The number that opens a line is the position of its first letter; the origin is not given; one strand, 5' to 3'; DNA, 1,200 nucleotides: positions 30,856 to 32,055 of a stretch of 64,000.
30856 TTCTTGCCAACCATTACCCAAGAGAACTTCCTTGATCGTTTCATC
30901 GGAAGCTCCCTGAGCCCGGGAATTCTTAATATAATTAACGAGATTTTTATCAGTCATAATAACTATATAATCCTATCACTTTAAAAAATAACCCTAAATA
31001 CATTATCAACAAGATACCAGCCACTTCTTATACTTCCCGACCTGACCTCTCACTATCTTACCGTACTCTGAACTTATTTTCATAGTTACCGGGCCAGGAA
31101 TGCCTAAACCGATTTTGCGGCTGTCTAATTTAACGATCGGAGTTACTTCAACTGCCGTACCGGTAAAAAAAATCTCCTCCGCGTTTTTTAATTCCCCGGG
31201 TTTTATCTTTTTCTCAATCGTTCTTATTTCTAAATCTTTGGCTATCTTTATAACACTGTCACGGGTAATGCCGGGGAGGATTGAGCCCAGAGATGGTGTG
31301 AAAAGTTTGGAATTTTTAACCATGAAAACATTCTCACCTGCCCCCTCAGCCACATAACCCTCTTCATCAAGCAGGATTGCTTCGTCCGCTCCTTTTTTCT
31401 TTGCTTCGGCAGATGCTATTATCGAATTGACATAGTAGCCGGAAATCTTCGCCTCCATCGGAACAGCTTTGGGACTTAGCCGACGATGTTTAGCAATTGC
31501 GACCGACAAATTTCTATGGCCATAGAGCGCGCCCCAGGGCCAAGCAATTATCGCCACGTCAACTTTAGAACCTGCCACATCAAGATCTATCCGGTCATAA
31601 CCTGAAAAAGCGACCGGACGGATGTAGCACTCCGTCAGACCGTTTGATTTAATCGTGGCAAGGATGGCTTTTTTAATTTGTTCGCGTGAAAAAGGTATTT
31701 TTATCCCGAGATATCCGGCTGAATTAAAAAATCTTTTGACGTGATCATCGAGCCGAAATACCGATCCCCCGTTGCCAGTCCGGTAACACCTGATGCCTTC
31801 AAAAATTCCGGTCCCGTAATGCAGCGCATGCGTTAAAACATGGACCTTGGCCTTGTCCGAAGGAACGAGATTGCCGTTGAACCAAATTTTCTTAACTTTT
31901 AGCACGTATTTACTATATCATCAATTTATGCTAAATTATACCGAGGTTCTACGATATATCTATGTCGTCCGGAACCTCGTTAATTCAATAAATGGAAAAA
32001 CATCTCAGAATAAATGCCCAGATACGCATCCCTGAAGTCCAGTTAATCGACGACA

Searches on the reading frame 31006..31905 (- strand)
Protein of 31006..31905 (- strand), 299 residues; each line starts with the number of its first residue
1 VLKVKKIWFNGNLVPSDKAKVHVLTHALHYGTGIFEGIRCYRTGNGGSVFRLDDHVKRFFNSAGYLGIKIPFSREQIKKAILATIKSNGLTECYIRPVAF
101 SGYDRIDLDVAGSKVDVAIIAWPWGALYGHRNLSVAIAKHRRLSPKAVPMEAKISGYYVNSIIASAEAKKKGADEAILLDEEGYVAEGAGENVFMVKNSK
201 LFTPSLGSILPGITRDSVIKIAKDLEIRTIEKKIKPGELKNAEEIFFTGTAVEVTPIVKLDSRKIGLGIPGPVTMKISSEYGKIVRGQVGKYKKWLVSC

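Call 8: search_protein_families(library=pfam, proteins=[window:31006-31905:-], max_evalue=0.001)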
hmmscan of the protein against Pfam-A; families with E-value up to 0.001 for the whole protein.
window:31006-31905:- (299 aa): 1 family
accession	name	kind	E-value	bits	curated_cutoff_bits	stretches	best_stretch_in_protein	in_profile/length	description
PF01063.24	Aminotran_4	-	1.2e-57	195.8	28.5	1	33-259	1-222/223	Amino-transferase class IV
